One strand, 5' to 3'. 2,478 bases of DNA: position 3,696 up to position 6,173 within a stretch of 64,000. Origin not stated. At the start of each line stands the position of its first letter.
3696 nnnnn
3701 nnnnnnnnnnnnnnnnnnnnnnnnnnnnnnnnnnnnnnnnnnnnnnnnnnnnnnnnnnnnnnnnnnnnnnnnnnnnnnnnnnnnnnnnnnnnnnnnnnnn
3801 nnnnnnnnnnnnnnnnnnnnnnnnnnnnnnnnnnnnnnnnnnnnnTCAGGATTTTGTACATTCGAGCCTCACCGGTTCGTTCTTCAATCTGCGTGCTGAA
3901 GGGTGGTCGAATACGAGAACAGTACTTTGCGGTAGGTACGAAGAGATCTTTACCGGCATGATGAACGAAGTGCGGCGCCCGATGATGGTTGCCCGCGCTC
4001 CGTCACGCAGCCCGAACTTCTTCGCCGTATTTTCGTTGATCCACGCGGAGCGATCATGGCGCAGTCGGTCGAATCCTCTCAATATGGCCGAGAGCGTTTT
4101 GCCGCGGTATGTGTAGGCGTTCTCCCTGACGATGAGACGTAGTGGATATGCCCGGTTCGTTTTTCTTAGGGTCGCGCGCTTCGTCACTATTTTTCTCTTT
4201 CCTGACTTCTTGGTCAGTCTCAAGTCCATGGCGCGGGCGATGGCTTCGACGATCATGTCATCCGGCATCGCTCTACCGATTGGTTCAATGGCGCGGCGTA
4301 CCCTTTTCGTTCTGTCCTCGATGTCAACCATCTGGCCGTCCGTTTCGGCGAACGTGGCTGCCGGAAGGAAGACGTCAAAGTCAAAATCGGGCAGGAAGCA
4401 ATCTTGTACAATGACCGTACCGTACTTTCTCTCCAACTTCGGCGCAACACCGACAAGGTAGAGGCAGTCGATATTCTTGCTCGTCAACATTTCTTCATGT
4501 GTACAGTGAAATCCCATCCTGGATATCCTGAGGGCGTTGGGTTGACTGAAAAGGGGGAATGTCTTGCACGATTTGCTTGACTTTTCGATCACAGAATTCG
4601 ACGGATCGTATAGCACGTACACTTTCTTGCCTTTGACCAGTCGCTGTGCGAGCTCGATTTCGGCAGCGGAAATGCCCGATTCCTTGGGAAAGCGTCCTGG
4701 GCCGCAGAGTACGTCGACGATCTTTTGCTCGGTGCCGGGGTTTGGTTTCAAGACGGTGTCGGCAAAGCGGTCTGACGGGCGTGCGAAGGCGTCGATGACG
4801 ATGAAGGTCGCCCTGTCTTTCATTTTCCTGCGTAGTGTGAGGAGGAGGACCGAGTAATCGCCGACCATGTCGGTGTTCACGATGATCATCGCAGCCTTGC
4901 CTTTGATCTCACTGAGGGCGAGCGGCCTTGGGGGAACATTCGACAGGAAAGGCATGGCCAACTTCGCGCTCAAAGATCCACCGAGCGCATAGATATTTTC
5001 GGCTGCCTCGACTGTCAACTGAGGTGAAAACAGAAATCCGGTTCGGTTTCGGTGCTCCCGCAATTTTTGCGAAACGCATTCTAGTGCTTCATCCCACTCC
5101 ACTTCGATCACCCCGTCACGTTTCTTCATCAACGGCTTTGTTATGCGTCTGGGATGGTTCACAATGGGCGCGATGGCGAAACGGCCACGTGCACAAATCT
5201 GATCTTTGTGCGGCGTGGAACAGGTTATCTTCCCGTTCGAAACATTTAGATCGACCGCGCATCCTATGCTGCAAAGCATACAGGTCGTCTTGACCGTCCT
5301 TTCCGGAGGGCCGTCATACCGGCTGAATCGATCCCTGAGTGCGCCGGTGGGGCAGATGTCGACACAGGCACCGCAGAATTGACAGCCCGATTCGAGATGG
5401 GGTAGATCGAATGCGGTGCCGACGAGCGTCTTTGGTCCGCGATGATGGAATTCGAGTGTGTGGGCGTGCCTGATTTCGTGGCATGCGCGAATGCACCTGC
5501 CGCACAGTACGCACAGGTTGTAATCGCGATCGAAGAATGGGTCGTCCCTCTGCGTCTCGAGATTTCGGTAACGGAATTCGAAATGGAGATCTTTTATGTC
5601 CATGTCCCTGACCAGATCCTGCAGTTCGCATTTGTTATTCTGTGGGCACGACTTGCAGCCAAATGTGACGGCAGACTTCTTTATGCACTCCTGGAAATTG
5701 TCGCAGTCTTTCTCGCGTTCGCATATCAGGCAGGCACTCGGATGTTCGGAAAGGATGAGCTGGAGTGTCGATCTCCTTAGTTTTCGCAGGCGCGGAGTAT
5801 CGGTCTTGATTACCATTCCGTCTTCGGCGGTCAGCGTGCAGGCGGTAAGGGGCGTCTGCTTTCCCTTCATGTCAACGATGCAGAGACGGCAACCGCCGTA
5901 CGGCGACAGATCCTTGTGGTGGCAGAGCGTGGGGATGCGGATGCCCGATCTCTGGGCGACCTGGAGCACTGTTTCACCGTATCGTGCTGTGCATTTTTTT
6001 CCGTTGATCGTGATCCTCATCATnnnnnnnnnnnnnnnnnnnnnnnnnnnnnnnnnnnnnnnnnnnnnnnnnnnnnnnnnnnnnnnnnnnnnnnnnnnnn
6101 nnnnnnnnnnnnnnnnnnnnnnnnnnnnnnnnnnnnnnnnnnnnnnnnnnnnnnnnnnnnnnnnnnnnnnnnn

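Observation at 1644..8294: Five-gene operon fusing a NuoE/NuoF/NuoG-like module with NfnA/NfnB: a putative Bfu/Stn-like electron-bifurcating transhydrogenase with extra subunits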

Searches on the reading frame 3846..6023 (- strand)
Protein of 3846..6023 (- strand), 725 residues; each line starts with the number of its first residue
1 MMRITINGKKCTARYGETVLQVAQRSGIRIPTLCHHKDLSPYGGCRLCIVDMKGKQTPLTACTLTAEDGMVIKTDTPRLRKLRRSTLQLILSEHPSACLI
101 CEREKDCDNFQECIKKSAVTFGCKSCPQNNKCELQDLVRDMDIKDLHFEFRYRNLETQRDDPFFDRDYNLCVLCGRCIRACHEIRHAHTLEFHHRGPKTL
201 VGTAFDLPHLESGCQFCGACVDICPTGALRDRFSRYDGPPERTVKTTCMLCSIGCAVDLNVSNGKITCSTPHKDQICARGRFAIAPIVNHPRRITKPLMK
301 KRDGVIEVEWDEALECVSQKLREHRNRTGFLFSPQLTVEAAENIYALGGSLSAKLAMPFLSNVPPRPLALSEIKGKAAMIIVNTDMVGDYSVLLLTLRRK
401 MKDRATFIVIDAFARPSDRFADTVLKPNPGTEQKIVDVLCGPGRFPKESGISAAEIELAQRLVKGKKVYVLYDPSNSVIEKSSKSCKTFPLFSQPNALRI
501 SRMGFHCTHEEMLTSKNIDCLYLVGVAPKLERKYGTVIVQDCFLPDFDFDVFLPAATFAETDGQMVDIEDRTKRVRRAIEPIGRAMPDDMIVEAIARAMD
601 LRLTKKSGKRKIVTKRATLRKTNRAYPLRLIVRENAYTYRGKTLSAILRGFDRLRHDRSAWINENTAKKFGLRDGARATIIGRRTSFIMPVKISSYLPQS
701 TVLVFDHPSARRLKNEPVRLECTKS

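Call 4: search_protein_families(library=pfam, proteins=[window:3846-6023:-])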
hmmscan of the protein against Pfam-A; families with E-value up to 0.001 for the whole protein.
window:3846-6023:- (725 aa): 12 families
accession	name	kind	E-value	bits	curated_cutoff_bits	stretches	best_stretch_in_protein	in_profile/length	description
PF13510.11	Fer2_4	-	5.1e-18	65.4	22.8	1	2-76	4-81/82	2Fe-2S iron-sulfur cluster binding domain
PF10588.14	NADH-G_4Fe-4S_3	-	1.1e-13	50.9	27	2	83-108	1-26/40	NADH-ubiquinone oxidoreductase-G iron-sulfur binding region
PF00384.28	Molybdopterin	-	3.4e-13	49.8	24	2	509-597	250-352/353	Molybdopterin oxidoreductase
PF22117.2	Fer4_Nqo3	-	1.6e-09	38.2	27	1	163-229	3-66/67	NADH-quinone oxidoreductase subunit 3, ferredoxin-like domain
PF12838.12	Fer4_7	-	4.7e-08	33.8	27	1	171-228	2-52/52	4Fe-4S dicluster domain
PF00037.32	Fer4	-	2.2e-06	27.7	21.1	1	212-230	6-24/24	4Fe-4S binding domain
PF04879.21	Molybdop_Fe4S4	-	9.8e-06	25.9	22.7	1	242-284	2-50/55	Molybdopterin oxidoreductase Fe4S4 domain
PF01568.27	Molydop_binding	-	1.7e-05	25.3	26.8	1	652-709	23-81/110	Molydopterin dinucleotide binding domain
PF13187.11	Fer4_9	-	3.8e-05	24.1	27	1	171-228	2-51/52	4Fe-4S dicluster domain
PF13183.11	Fer4_8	-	0.00024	22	27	1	169-227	3-67/68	4Fe-4S dicluster domain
PF12837.12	Fer4_6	-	0.00039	20.7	25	1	164-183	2-21/24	4Fe-4S binding domain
PF13237.11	Fer4_10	-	0.00099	19.4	25.5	1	166-225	4-53/53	4Fe-4S dicluster domain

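Call 5: search_protein_families(library=ncbifam, proteins=[window:3846-6023:-])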
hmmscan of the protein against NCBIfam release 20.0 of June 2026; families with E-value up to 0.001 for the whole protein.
window:3846-6023:- (725 aa): 24 families
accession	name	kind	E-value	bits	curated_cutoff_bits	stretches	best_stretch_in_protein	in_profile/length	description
TIGR01973.1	NuoG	equivalog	4.1e-68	230.6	470.05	2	123-592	95-603/606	NADH-quinone oxidoreductase subunit NuoG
NF040763.1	FeFe_hydrog_A6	exception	2e-60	204.7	765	2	3-116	2-114/571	NADH-dependent [FeFe] hydrogenase, group A6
NF005745.0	PRK07569.1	equivalog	2.2e-56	190.9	333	2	3-109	5-111/238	bidirectional hydrogenase complex protein HoxU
NF005895.0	PRK07860.1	equivalog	1.3e-50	172.3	802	3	2-108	18-126/811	NADH-quinone oxidoreductase subunit G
NF006305.0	PRK08493.1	equivalog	2.7e-38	131.6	591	2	1-119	1-116/819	NADH-quinone oxidoreductase subunit G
NF040762.1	Hydr_FeFe_Clost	exception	7.9e-36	123.8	900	2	3-118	2-117/572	ferredoxin hydrogenase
TIGR01591.1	Fdh-alpha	equivalog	6.1e-32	110.5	666.25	2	246-328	1-88/672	formate dehydrogenase subunit alpha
NF009454.0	PRK12814.1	equivalog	4.5e-26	91.4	916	1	3-101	5-104/657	putative NADPH-dependent glutamate synthase small subunit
NF047855.1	AssmNtatRedNasC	equivalog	3.6e-16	58.6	1100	1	240-329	17-113/708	assimilatory nitrate reductase catalytic subunit NasC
NF012032.0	PRK15488.1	equivalog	8e-14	50.6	694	1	214-329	16-138/759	thiosulfate reductase PhsA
TIGR02512.1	FeFe_hydrog_A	subfamily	7e-12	44.9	405.95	1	165-234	3-72/375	[FeFe] hydrogenase, group A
NF041323.1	Nitr_red_NasA_Halo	equivalog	4.5e-11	42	1000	1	537-606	406-477/673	assimilatory nitrate reductase NasA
NF041783.2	mnquin_red_QrcB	equivalog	7.1e-08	31.1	440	1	241-326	50-141/695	menaquinone reductase molybdopterin-binding-like subunit QrcB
NF010055.0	PRK13532.1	equivalog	3.5e-07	28.8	904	0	245-329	44-140/830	nitrate reductase catalytic subunit NapA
TIGR01706.1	NAPA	equivalog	1.4e-06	27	930.55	0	245-328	44-139/830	periplasmic nitrate reductase subunit alpha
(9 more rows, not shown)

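Call 6: search_solved_structures(query=window:3846-6023:-, max_evalue=0.001)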
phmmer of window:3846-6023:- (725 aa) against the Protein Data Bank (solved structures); distinct sequences matched with E-value up to 0.001: 81 (the best 60 are shown).
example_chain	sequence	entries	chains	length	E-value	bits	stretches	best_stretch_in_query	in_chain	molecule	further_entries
6tg9_A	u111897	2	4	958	3.7e-55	190.8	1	3-329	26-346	Formate dehydrogenase subunit alpha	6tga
9wxb_B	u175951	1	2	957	2.2e-53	184.9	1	3-326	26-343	Formate dehydrogenase alpha subunit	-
7t2r_A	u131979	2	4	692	1.3e-52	182.4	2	122-337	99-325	NiFe hydrogenase subunit A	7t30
9bov_A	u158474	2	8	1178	3.4e-52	181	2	114-329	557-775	Molybdopterin oxidoreductase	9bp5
8oh5_C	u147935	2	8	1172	1.8e-49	172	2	112-339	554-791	Formate dehydrogenase-O, major subunit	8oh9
8a6t_A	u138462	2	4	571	1.3e-44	155.9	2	122-232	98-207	Electron bifurcating hydrogenase subunit HydA1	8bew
8rqz_C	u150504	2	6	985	4.2e-41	144.3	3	123-232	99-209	Probable oxidoreductase YjgC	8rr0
9gzq_A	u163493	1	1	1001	4.6e-41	144.2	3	123-232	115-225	Probable oxidoreductase YjgC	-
7vw6_A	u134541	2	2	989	4.1e-40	141.1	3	161-301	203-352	Formate dehydrogenase | Tungsten-containing formate dehydrogenase alpha subunit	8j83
7e5z_A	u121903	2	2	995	4.2e-40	141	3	161-301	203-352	Formate dehydrogenase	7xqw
7p5h_A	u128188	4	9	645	9.3e-39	136.6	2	122-232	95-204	Fe-hydrogenase, subunit alpha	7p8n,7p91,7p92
6gcs_A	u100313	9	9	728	1.2e-35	126.3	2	3-111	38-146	75-KDA PROTEIN (NUAM) | Subunit NUAM of NADH:Ubiquinone Oxidoreductase (Complex I) | NADH-ubiquinone oxidoreductase 78 kDa subunit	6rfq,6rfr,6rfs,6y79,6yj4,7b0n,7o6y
7q5y_A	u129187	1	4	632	5.5e-35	124.1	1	3-354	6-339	NADH dehydrogenase I chain G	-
9iho_G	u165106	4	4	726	6.8e-34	120.5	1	3-323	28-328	NUAM (75 kDa) subunit of mitochondrial NADH:ubiquinone oxidoreductase (Complex I)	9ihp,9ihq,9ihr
7q4v_A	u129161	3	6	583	2.8e-32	115.2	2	4-108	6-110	Iron hydrogenase HydA1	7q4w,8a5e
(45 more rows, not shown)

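Call 16: find_homologous_proteins(query=window:3846-6023:-, max_evalue=1e-20)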
Query window:3846-6023:- (725 aa): 4346 proteins with E <= 1e-20 among 8000 candidates; the best 120 are listed.
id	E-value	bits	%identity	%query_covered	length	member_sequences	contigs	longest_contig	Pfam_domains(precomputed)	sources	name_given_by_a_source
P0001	0.0e+0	1680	100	100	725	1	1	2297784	PF13510.12,PF10588.15,PF00384.28,PF00037.33,PF01568.28,PF12838.13,PF22117.3,PF04879.22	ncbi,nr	ncbi:MAG: (2Fe-2S)-binding protein [candidate division WOR-3 bacterium]|nr:MAG: (2Fe-2S)-binding pro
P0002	0.0e+0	1215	72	100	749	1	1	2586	PF13510.12,PF10588.15,PF00384.28,PF00037.33,PF12838.13,PF22117.3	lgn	-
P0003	0.0e+0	1215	71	100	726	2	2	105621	PF13510.12,PF10588.15,PF00384.28,PF00037.33,PF01568.28,PF12838.13,PF22117.3,PF04879.22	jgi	jgi:NADH dehydrogenase/NADH:ubiquinone oxidoreductase subunit G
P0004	0.0e+0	1197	71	100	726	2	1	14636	PF13510.12,PF10588.15,PF00384.28,PF00037.33,PF01568.28,PF12838.13,PF22117.3,PF04879.22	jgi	-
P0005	0.0e+0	1075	63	100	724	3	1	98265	PF13510.12,PF10588.15,PF00384.28,PF00037.33,PF12838.13,PF22117.3,PF04879.22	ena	-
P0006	0.0e+0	1068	62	100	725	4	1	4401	PF13510.12,PF10588.15,PF00384.28,PF00111.33,PF00037.33,PF01568.28,PF12838.13,PF22117.3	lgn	-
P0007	0.0e+0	1067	61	100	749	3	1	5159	PF13510.12,PF10588.15,PF00384.28,PF00111.33,PF00037.33,PF01568.28,PF12838.13,PF22117.3,PF13183.12,PF04879.22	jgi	jgi:NADH dehydrogenase/NADH:ubiquinone oxidoreductase subunit G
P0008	0.0e+0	1066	62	100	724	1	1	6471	PF13510.12,PF10588.15,PF00384.28,PF00037.33,PF12838.13,PF22117.3,PF04879.22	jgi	jgi:NADH dehydrogenase/NADH:ubiquinone oxidoreductase subunit G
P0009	0.0e+0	1061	64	100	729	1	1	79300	PF13510.12,PF10588.15,PF00384.28,PF00037.33,PF01568.28,PF12838.13,PF22117.3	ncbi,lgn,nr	ncbi:(2Fe-2S)-binding protein [candidate division WOR-3 bacterium]|nr:(2Fe-2S)-binding protein [cand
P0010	0.0e+0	1053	62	100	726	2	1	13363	PF13510.12,PF10588.15,PF00384.28,PF00111.33,PF00037.33,PF01568.28,PF12838.13,PF22117.3,PF13187.12,PF04879.22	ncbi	-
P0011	0.0e+0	1051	62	100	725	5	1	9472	PF13510.12,PF10588.15,PF00384.28,PF00037.33,PF12838.13,PF22117.3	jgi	jgi:NADH dehydrogenase/NADH:ubiquinone oxidoreductase subunit G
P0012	0.0e+0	1051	60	100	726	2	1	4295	PF13510.12,PF10588.15,PF00384.28,PF00037.33,PF12838.13,PF22117.3,PF04879.22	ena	-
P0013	0.0e+0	1045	62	100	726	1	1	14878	PF13510.12,PF10588.15,PF00384.28,PF00111.33,PF00037.33,PF01568.28,PF12838.13,PF22117.3,PF04879.22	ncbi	-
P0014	0.0e+0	1043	62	100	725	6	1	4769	PF13510.12,PF10588.15,PF00384.28,PF00111.33,PF00037.33,PF01568.28,PF12838.13,PF22117.3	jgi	-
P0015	0.0e+0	1040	61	100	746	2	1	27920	PF13510.12,PF10588.15,PF00384.28,PF00111.33,PF00037.33,PF01568.28,PF12838.13,PF22117.3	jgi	jgi:NADH dehydrogenase/NADH:ubiquinone oxidoreductase subunit G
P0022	0.0e+0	1029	62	100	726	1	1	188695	PF13510.12,PF10588.15,PF00384.28,PF00111.33,PF00037.33,PF01568.28,PF12838.13,PF22117.3,PF13187.12,PF04879.22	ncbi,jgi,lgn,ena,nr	ncbi:MAG: 2Fe-2S iron-sulfur cluster-binding protein [candidate division WOR-3 bacterium]|nr:2Fe-2S 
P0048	5.0e-256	870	52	99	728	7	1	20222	PF13510.12,PF10588.15,PF00384.28,PF00037.33,PF01568.28,PF12838.13,PF22117.3,PF13183.12,PF13187.12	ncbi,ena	ncbi:NADPH-Fe(3+) oxidoreductase subunit alpha [subsurface metagenome]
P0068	1.2e-246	839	50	100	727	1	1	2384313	PF13510.12,PF10588.15,PF00384.28,PF00037.33,PF01568.28,PF12838.13,PF22117.3,PF13183.12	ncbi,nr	ncbi:MAG: molybdopterin-dependent oxidoreductase [candidate division WOR-3 bacterium]|nr:MAG: molybd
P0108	8.0e-214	730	44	99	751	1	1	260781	PF13510.12,PF10588.15,PF00384.28,PF00111.33,PF00037.33,PF01568.28,PF12838.13,PF22117.3,PF13187.12,PF04879.22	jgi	jgi:NADH dehydrogenase/NADH:ubiquinone oxidoreductase subunit G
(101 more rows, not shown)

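Call 17: find_encoding_contigs(protein=P0022, flank=8000, max_places=2)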
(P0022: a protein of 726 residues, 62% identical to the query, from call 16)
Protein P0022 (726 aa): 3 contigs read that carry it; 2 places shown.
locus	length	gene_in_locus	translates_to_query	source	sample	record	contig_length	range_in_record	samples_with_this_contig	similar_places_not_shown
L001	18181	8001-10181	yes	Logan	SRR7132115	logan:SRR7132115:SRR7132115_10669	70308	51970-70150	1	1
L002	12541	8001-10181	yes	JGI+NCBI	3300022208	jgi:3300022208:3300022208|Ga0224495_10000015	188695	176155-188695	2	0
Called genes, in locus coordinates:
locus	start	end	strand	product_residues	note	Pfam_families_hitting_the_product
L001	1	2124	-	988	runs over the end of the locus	PF01839:FG-GAP (faint), PF13517:FG-GAP_3, PF10342:Kre9_KNH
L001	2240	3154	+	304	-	PF03706:LPG_synthase_TM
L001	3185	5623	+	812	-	PF09586:YfhO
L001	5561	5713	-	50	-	-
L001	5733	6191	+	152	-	PF01257:2Fe-2S_thioredx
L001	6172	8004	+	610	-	PF01257:2Fe-2S_thioredx (weak), PF01512:Complex1_51K, PF10531:SLBB (weak), PF10589:NADH_4Fe-4S, PF00037:Fer4 (weak), PF13237:Fer4_10 (weak), PF14697:Fer4_21, PF12838:Fer4_7, +3 more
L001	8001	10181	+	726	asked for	PF00111:Fer2, PF13510:Fer2_4, PF10588:NADH-G_4Fe-4S_3 (weak), PF12838:Fer4_7, PF13187:Fer4_9 (weak), PF22117:Fer4_Nqo3, PF00037:Fer4 (weak), PF01568:Molydop_binding, +2 more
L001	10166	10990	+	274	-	PF10418:DHODB_Fe-S_bind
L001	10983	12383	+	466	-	PF14691:Fer4_20, PF01262:AlaDh_PNT_C (faint), PF13738:Pyr_redox_3 (faint), PF00070:Pyr_redox (faint), PF07992:Pyr_redox_2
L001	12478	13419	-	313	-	PF02567:PhzC-PhzF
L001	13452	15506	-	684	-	PF00009:GTP_EFTU, PF03144:GTP_EFTU_D2, PF22042:EF-G_D2, PF14492:EFG_III, PF16658:RF3_C (weak), PF03764:EFG_IV, PF00679:EFG_C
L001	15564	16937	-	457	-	PF17125:Methyltr_RsmF_N, PF01189:Methyltr_RsmB-F, PF13636:Methyltranf_PUA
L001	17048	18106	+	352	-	PF00465:Fe-ADH, PF13685:Fe-ADH_2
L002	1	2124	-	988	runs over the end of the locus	PF01839:FG-GAP (faint), PF13517:FG-GAP_3, PF10342:Kre9_KNH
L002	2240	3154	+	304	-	PF03706:LPG_synthase_TM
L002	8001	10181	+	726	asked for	PF00111:Fer2, PF13510:Fer2_4, PF10588:NADH-G_4Fe-4S_3 (weak), PF12838:Fer4_7, PF13187:Fer4_9 (weak), PF22117:Fer4_Nqo3, PF00037:Fer4 (weak), PF01568:Molydop_binding, +2 more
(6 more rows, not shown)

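Call 18: find_encoding_contigs(protein=P0068, flank=8000, max_places=2)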
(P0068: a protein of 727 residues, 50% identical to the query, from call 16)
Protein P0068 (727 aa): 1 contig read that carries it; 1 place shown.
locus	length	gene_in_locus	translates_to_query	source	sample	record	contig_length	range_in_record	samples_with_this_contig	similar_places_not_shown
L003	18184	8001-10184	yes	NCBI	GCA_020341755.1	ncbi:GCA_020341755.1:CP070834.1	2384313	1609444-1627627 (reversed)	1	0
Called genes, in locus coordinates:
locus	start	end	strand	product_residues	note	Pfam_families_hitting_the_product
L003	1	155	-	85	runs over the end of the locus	PF00381:PTS-HPr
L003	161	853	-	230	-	PF03613:EIID-AGA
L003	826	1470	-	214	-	PF03609:EII-Sor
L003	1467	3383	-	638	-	PF01074:Glyco_hydro_38N (weak), PF03065:Glyco_hydro_57, PF09094:AmyA-A_glucT_m, PF09095:AmyA-gluTrfs_C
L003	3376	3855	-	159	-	PF03830:PTSIIB_sorb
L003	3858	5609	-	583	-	PF00593:TonB_dep_Rec_b-barrel (weak)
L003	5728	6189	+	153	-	PF01257:2Fe-2S_thioredx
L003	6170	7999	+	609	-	PF01257:2Fe-2S_thioredx (weak), PF01512:Complex1_51K, PF10531:SLBB (weak), PF10589:NADH_4Fe-4S, PF12838:Fer4_7 (weak), PF13237:Fer4_10, PF14697:Fer4_21, PF13187:Fer4_9 (weak), +2 more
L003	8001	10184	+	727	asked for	PF13510:Fer2_4, PF10588:NADH-G_4Fe-4S_3 (weak), PF12838:Fer4_7, PF13183:Fer4_8 (weak), PF22117:Fer4_Nqo3, PF00037:Fer4 (weak), PF00384:Molybdopterin, PF01568:Molydop_binding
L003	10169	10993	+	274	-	PF10418:DHODB_Fe-S_bind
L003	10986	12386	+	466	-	PF14691:Fer4_20, PF01262:AlaDh_PNT_C (faint), PF13738:Pyr_redox_3 (faint), PF00070:Pyr_redox (faint), PF07992:Pyr_redox_2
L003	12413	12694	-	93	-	PF00708:Acylphosphatase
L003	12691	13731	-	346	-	PF21016:RlmN_N, PF04055:Radical_SAM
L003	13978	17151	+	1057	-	PF00211:Guanylate_cyc, PF01637:ATPase_2 (faint), PF13191:AAA_16, PF13424:TPR_12 (faint)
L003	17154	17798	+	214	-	PF00211:Guanylate_cyc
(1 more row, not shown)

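Call 19: find_encoding_contigs(protein=P0108, flank=8000, max_places=2)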
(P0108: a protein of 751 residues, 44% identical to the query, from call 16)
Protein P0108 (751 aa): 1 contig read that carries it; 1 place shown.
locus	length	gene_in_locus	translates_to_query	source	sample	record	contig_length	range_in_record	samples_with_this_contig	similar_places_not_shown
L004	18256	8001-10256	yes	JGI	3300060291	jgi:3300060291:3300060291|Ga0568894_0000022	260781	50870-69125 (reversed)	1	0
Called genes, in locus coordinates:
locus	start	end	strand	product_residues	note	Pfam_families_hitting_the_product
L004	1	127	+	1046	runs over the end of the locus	PF01257:2Fe-2S_thioredx, PF01512:Complex1_51K, PF10531:SLBB (weak), PF10589:NADH_4Fe-4S, PF14691:Fer4_20, PF01266:DAO, PF07992:Pyr_redox_2, PF13450:NAD_binding_8, +6 more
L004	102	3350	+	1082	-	PF00111:Fer2, PF13510:Fer2_4, PF12838:Fer4_7 (weak), PF14697:Fer4_21 (weak), PF07992:Pyr_redox_2, PF00890:FAD_binding_2 (weak), PF13450:NAD_binding_8, PF14697:Fer4_21, +11 more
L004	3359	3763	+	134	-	PF02662:FlpD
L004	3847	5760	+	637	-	PF14827:dCache_3, PF17203:sCache_3_2 (faint), PF17201:Cache_3-Cache_2, PF17202:sCache_3_3, PF00672:HAMP, PF00512:HisKA, PF02518:HATPase_c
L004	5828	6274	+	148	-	PF01257:2Fe-2S_thioredx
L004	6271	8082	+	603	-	PF00037:Fer4 (faint), PF01257:2Fe-2S_thioredx (weak), PF01512:Complex1_51K, PF10589:NADH_4Fe-4S, PF12838:Fer4_7, PF13187:Fer4_9 (weak), PF13237:Fer4_10 (weak), PF14697:Fer4_21, +2 more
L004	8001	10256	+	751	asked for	PF00111:Fer2, PF13510:Fer2_4, PF10588:NADH-G_4Fe-4S_3 (weak), PF22117:Fer4_Nqo3, PF12838:Fer4_7, PF04879:Molybdop_Fe4S4, PF00384:Molybdopterin, PF01568:Molydop_binding, +2 more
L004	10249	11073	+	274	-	PF10418:DHODB_Fe-S_bind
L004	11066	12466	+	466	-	PF14691:Fer4_20, PF00070:Pyr_redox (faint), PF07992:Pyr_redox_2, PF13738:Pyr_redox_3 (faint)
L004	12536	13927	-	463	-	PF02368:Big_2, PF22359:Big-like (weak), PF26182:Ig_NUP210_5th (weak), PF26918:Ig_Eae, PF28492:Beta_helix_4 (weak), PF13229:Beta_helix (weak)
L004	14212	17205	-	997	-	PF00082:Peptidase_S8, PF07675:Cleaved_Adhesin (weak), PF13860:FlgD_ig, PF18962:Por_Secre_tail (faint)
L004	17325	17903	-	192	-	PF00210:Ferritin (weak), PF02915:Rubrerythrin, PF21349:RUBY_RBDX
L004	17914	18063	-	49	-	PF06397:Desulfoferrod_N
